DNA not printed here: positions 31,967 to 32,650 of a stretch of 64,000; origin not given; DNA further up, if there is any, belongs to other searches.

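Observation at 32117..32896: MvhD fused to a winged-helix/HTH-like C-terminal domain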

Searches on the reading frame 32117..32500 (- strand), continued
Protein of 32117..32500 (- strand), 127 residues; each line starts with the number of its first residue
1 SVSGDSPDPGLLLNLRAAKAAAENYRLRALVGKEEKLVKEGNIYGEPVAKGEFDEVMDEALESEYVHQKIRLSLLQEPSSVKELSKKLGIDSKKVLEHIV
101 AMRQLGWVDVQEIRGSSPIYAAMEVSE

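Call 77: search_protein_families(library=pfam, alignment_id=A5, max_evalue=0.01)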
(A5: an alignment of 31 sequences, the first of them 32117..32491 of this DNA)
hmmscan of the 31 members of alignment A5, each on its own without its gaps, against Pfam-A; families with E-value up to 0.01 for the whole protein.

A. member 1, window:32117-32491:- (124 aa): 5 families
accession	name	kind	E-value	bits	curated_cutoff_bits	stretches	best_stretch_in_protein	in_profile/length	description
PF21476.4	PF0610-like_N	-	5.3e-06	27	33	1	65-97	4-36/50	PF0610-like, N-terminal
PF01978.25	TrmB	-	0.00016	21.9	25.6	1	71-121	17-66/68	Sugar-specific transcriptional regulator TrmB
PF01022.26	HTH_5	-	0.00068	19.9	22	1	70-106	10-46/47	Bacterial regulatory protein, arsR family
PF25212.1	HVO_A0114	-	0.0029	17.8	27.6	1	73-111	34-72/84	HVO_A0114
PF04760.21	IF2_N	-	0.0047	17.1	25.3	1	77-95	5-23/53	Translation initiation factor IF-2, N-terminal region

B. families by the number of members that match (of 31 scanned): 32 families (the first 25 are shown)
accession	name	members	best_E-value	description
PF21476.4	PF0610-like_N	18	4e-06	PF0610-like, N-terminal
PF01022.26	HTH_5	17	2e-07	Bacterial regulatory protein, arsR family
PF01978.25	TrmB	9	0.00016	Sugar-specific transcriptional regulator TrmB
PF13412.12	HTH_24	8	1.6e-06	Winged helix-turn-helix DNA-binding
PF12840.13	HTH_20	8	2.7e-06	Helix-turn-helix domain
PF12802.13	MarR_2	8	1.3e-05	MarR family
PF09339.16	HTH_IclR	5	0.00012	IclR helix-turn-helix domain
PF17782.7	DprA_WH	5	0.00016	DprA winged helix domain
PF08279.18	HTH_11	3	2.2e-05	HTH domain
PF25212.1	HVO_A0114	3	4.1e-05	HVO_A0114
PF01726.22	LexA_DNA_bind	3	0.00043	LexA DNA binding domain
PF08221.17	HTH_9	3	0.00074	RNA polymerase III subunit RPC82 helix-turn-helix domain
PF02082.26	Rrf2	3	0.0055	Iron-dependent Transcriptional regulator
PF24270.1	HTH_Cmi2_C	2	0.00072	Cmi2, C-terminal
PF04760.21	IF2_N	2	0.00092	Translation initiation factor IF-2, N-terminal region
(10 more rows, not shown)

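Call 78: search_solved_structures(query=A3, max_evalue=1, show_alignments=2)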
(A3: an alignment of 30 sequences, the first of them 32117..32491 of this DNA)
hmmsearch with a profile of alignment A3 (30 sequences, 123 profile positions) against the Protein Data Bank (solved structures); distinct sequences matched with E-value up to 1: 26.
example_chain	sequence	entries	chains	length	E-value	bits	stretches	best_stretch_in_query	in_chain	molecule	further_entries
1uly_A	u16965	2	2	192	1.4e-05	28.2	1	60-111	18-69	hypothetical protein PH1932 | hypothetical transcription regulator protein, PH1932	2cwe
2p4w_A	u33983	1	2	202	0.00018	24.7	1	63-106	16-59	Transcriptional regulatory protein arsR family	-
4k2e_A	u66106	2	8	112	0.0002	24.5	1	53-109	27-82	Transcriptional activator HlyU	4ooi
3jth_A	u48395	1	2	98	0.0002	24.5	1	53-110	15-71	Transcription activator HlyU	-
5znx_A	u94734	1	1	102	0.00021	24.4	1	53-110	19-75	Transcriptional activator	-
4ggg_A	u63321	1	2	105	0.056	16.6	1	61-118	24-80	Repressor protein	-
6cdb_A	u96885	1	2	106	0.071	16.3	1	61-118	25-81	ArsR family transcriptional regulator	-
1r1u_A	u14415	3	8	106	0.077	16.1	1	61-118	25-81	repressor protein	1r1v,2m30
2kjb_A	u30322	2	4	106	0.077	16.1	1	61-118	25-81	CzrA protein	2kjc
6jmi_A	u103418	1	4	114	0.095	15.9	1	64-117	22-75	Uncharacterized HTH-type transcriptional regulator Rv0081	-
6cda_A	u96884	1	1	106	0.11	15.6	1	61-118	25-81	ArsR family transcriptional regulator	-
2lkp_A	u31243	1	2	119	0.13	15.4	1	64-117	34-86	HTH-type transcriptional regulator NmtR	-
2quf_A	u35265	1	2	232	0.15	15.2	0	67-113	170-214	Transcription Factor PF0095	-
6juv_A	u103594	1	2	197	0.15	15.2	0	69-99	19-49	Segregation and condensation protein B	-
2qlz_A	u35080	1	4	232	0.17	15.1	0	67-113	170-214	Transcription Factor PF0095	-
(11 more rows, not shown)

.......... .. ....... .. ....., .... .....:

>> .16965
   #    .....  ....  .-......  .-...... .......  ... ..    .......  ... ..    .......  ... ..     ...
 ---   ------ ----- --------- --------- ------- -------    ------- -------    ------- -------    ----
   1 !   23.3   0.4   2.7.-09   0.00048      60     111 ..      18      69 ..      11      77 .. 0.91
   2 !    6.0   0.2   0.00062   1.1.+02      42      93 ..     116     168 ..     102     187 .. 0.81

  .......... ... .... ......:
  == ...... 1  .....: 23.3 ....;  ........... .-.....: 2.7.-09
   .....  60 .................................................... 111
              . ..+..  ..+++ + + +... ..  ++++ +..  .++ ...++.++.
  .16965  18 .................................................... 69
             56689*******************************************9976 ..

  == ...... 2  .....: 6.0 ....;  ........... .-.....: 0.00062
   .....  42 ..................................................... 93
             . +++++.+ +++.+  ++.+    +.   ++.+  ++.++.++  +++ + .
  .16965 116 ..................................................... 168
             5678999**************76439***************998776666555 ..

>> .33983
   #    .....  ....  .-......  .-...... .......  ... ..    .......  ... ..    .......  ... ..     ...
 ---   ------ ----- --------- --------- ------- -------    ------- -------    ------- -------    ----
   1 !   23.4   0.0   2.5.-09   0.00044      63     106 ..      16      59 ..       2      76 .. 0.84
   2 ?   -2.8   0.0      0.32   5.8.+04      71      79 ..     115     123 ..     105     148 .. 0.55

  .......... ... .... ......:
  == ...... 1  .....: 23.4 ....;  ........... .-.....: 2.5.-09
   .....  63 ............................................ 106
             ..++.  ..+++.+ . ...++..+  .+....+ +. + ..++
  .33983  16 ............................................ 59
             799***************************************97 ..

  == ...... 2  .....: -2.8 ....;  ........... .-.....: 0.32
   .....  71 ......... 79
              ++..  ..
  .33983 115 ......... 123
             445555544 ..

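Call 79: search_protein_families(library=pfam, proteins=[P0220, P0262, P0203, P0193, P0239, P0271, L002:10863-12497:+, L004:10653-12359:+], max_evalue=0.00001)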
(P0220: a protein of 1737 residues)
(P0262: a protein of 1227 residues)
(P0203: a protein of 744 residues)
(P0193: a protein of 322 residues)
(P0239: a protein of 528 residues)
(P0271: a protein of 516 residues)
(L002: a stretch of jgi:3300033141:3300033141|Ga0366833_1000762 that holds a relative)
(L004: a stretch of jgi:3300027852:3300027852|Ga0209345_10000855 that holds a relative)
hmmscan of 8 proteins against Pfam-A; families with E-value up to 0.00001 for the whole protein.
P0220 (1737 aa): 22 families
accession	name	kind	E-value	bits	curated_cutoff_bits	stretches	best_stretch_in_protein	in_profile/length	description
PF02662.21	FlpD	-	2.6e-48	163.5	22.3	1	598-720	1-123/123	Methyl-viologen-reducing hydrogenase, delta subunit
PF07992.20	Pyr_redox_2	-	1e-43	150.3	26.1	2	1125-1430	2-289/291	Pyridine nucleotide-disulphide oxidoreductase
PF14691.11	Fer4_20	-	4.5e-19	68.8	25.8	1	1024-1099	30-108/113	Dihydroprymidine dehydrogenase domain II, 4Fe-4S cluster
PF13450.12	NAD_binding_8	-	1.6e-14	54.3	21.9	2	1128-1161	1-34/68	NAD(P)-binding Rossmann-like domain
PF00070.33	Pyr_redox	-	2.5e-14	54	22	0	1125-1159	1-35/82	Pyridine nucleotide-disulphide oxidoreductase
PF00037.32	Fer4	-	4.4e-14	52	21.1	0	972-992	3-23/24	4Fe-4S binding domain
PF13738.12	Pyr_redox_3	-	1.4e-13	51.2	30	0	1265-1416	164-305/305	Pyridine nucleotide-disulphide oxidoreductase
PF12831.13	FAD_oxidored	-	4.1e-13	49.8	27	1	165-217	2-55/416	FAD dependent oxidoreductase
PF12838.12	Fer4_7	-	2.3e-10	41.2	27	0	969-990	30-51/52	4Fe-4S dicluster domain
PF01266.30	DAO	-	1.1e-09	38.8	27.9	0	1125-1159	1-35/353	FAD dependent oxidoreductase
PF14697.11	Fer4_21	-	2.3e-09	37.7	35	0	521-573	1-58/59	4Fe-4S dicluster domain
PF01593.30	Amino_oxidase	-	3.1e-09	37.1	19.8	0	1134-1160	2-28/443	Flavin containing amine oxidoreductase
PF13187.11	Fer4_9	-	8.3e-09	35.8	27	0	527-572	1-52/52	4Fe-4S dicluster domain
PF01262.27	AlaDh_PNT_C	-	2.5e-08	34.1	23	0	1123-1154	28-59/214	Alanine dehydrogenase/PNT, C-terminal domain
PF01946.23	Thi4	-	1e-07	31.9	26.2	0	1124-1165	18-60/235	Thi4 family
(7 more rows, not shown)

P0262 (1227 aa): 17 families
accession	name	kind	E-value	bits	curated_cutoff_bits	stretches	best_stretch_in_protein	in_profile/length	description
PF02662.21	FlpD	-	2.8e-48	163.4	22.3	1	64-186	1-123/123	Methyl-viologen-reducing hydrogenase, delta subunit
PF07992.20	Pyr_redox_2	-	1.3e-38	133.6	26.1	1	615-923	2-291/291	Pyridine nucleotide-disulphide oxidoreductase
PF14691.11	Fer4_20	-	1.2e-21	77.1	25.8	1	514-590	30-109/113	Dihydroprymidine dehydrogenase domain II, 4Fe-4S cluster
PF00070.33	Pyr_redox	-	7.5e-13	49.2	22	0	749-794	1-44/82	Pyridine nucleotide-disulphide oxidoreductase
PF13738.12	Pyr_redox_3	-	7.9e-13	48.7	30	0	851-907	251-305/305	Pyridine nucleotide-disulphide oxidoreductase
PF00037.32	Fer4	-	1.1e-12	47.6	21.1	0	1017-1034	7-24/24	4Fe-4S binding domain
PF12838.12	Fer4_7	-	2e-11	44.6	27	0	1018-1038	2-22/52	4Fe-4S dicluster domain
PF13237.11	Fer4_10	-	3.1e-10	40.3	25.5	0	17-51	3-22/53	4Fe-4S dicluster domain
PF25160.1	LdpA_Fe-S-bd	-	1e-09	38.4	27.6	0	4-40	13-45/49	LdpA Fe-S cluster-binding domain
PF13187.11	Fer4_9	-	7.2e-09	36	27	0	1017-1045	1-29/52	4Fe-4S dicluster domain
PF13450.12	NAD_binding_8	-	1.8e-08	35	21.9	1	618-651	1-34/68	NAD(P)-binding Rossmann-like domain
PF01262.27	AlaDh_PNT_C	-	1.9e-08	34.4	23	0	614-648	29-63/214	Alanine dehydrogenase/PNT, C-terminal domain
PF13484.11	Fer4_16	-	5.9e-08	33.8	30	0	998-1031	33-66/66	4Fe-4S double cluster binding domain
PF13241.12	NAD_binding_7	-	5.4e-07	30.6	22.1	0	361-409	4-53/104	Putative NAD(P)-binding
PF01266.30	DAO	-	1.1e-06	28.8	27.9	0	615-650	1-37/353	FAD dependent oxidoreductase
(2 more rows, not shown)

P0203 (744 aa): 15 families
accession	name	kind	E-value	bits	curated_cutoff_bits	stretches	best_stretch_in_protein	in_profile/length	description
PF07992.20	Pyr_redox_2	-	1.8e-37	129.8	26.1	1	434-730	2-291/291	Pyridine nucleotide-disulphide oxidoreductase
PF14691.11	Fer4_20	-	8.2e-20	71.1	25.8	1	338-417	28-110/113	Dihydroprymidine dehydrogenase domain II, 4Fe-4S cluster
PF00070.33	Pyr_redox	-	1.4e-13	51.6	22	0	434-465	1-32/82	Pyridine nucleotide-disulphide oxidoreductase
PF13738.12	Pyr_redox_3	-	1.7e-13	51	30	0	437-463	2-29/305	Pyridine nucleotide-disulphide oxidoreductase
PF13450.12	NAD_binding_8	-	1.7e-12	47.9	21.9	1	437-472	1-36/68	NAD(P)-binding Rossmann-like domain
PF12831.13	FAD_oxidored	-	7.7e-12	45.7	27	1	435-471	2-38/416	FAD dependent oxidoreductase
PF03486.20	HI0933_like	-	8.9e-10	38.9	50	0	434-465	2-33/244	HI0933-like protein Rossmann domain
PF01266.30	DAO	-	1.8e-09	38.1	27.9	1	434-468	1-35/353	FAD dependent oxidoreductase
PF00890.30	FAD_binding_2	-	8.7e-09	35.5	20.4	1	435-469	2-36/414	FAD binding domain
PF02662.21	FlpD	-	1.6e-08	35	22.3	1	2-44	81-123/123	Methyl-viologen-reducing hydrogenase, delta subunit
PF01134.28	GIDA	-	7.8e-07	28.9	22.1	0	199-225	3-29/391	Glucose inhibited division protein A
PF01946.23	Thi4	-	8.9e-07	28.8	26.2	0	430-473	15-59/235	Thi4 family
PF01593.30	Amino_oxidase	-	3.8e-06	26.9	19.8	0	443-469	2-28/443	Flavin containing amine oxidoreductase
PF01494.25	FAD_binding_3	-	5.1e-06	26.4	22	0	434-463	3-32/349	FAD binding domain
PF05834.18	Lycopene_cycl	-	5.8e-06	26.1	23.4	0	435-464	2-33/380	Lycopene cyclase protein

P0193 (322 aa): 1 family
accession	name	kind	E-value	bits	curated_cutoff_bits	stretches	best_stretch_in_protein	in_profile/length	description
PF02662.21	FlpD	-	4.3e-49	166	22.3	1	2-122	3-123/123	Methyl-viologen-reducing hydrogenase, delta subunit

P0239 (528 aa): 12 families
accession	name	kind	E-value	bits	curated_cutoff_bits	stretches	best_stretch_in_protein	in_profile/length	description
PF02662.21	FlpD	-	8.9e-39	132.7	22.3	2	288-405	1-121/123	Methyl-viologen-reducing hydrogenase, delta subunit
PF00037.32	Fer4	-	5e-23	80.4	21.1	1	234-255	2-23/24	4Fe-4S binding domain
PF12837.12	Fer4_6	-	3.7e-17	61.8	25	2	233-255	2-24/24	4Fe-4S binding domain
PF12838.12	Fer4_7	-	1.6e-16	60.9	27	1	208-252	1-50/52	4Fe-4S dicluster domain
PF14697.11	Fer4_21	-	6e-16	58.8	35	1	202-255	1-57/59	4Fe-4S dicluster domain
PF13237.11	Fer4_10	-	2.3e-14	53.5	25.5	1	204-251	4-53/53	4Fe-4S dicluster domain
PF13187.11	Fer4_9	-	3.1e-14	53.2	27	1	208-254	1-51/52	4Fe-4S dicluster domain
PF12797.12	Fer4_2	-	4.2e-13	48.8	24.5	0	234-252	4-22/22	4Fe-4S binding domain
PF13484.11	Fer4_16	-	1.1e-12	48.9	30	0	239-270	1-31/66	4Fe-4S double cluster binding domain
PF25160.1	LdpA_Fe-S-bd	-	6.2e-11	42.3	27.6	0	215-256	9-44/49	LdpA Fe-S cluster-binding domain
PF13183.11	Fer4_8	-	6.1e-09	36.7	27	0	237-255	2-20/68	4Fe-4S dicluster domain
PF12800.12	Fer4_4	-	3.5e-06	27.3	24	0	238-252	2-16/17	4Fe-4S binding domain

P0271 (516 aa): 0 families

L002:10863-12497:+ (544 aa): 9 families
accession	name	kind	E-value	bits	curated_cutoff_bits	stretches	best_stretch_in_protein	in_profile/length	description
PF07992.20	Pyr_redox_2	-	2.3e-34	119.6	26.1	1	234-531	2-291/291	Pyridine nucleotide-disulphide oxidoreductase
PF14691.11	Fer4_20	-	1.2e-22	80.3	25.8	1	136-214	29-110/113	Dihydroprymidine dehydrogenase domain II, 4Fe-4S cluster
PF13738.12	Pyr_redox_3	-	2.2e-13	50.6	30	0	363-514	163-304/305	Pyridine nucleotide-disulphide oxidoreductase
PF00070.33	Pyr_redox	-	2.5e-12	47.6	22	0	367-439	2-78/82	Pyridine nucleotide-disulphide oxidoreductase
PF13450.12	NAD_binding_8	-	4.5e-10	40.1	21.9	1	237-269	1-33/68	NAD(P)-binding Rossmann-like domain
PF12831.13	FAD_oxidored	-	1.6e-07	31.4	27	0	235-271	2-38/416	FAD dependent oxidoreductase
PF01266.30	DAO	-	2.7e-07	30.9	27.9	0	234-268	1-35/353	FAD dependent oxidoreductase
PF01946.23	Thi4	-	1.7e-06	27.9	26.2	0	231-274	16-60/235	Thi4 family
PF00890.30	FAD_binding_2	-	3.4e-06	26.9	20.4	0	235-269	2-36/414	FAD binding domain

L004:10653-12359:+ (568 aa): 12 families
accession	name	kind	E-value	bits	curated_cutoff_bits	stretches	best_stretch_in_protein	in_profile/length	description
PF07992.20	Pyr_redox_2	-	1.8e-46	159.3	26.1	2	258-554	3-291/291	Pyridine nucleotide-disulphide oxidoreductase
PF13738.12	Pyr_redox_3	-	1.5e-21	77.4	30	1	345-538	128-305/305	Pyridine nucleotide-disulphide oxidoreductase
PF14691.11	Fer4_20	-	4.4e-20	72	25.8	1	161-239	29-110/113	Dihydroprymidine dehydrogenase domain II, 4Fe-4S cluster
PF00070.33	Pyr_redox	-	2.1e-19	70.3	22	1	20-105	1-79/82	Pyridine nucleotide-disulphide oxidoreductase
PF13450.12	NAD_binding_8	-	8.1e-13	48.9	21.9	1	260-293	1-34/68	NAD(P)-binding Rossmann-like domain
PF01266.30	DAO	-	4.4e-10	40.1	27.9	1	258-291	2-35/353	FAD dependent oxidoreductase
PF00890.30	FAD_binding_2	-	6.4e-10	39.2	20.4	0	258-293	2-37/414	FAD binding domain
PF12831.13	FAD_oxidored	-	6.8e-08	32.6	27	0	258-297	2-41/416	FAD dependent oxidoreductase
PF01494.25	FAD_binding_3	-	8.3e-08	32.3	22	0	258-288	4-34/349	FAD binding domain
PF01262.27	AlaDh_PNT_C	-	2.5e-07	30.8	23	0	388-423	30-65/214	Alanine dehydrogenase/PNT, C-terminal domain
PF13241.12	NAD_binding_7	-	8.6e-07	29.9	22.1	0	15-47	4-36/104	Putative NAD(P)-binding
PF03486.20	HI0933_like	-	3e-06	27.3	50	0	258-292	3-37/244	HI0933-like protein Rossmann domain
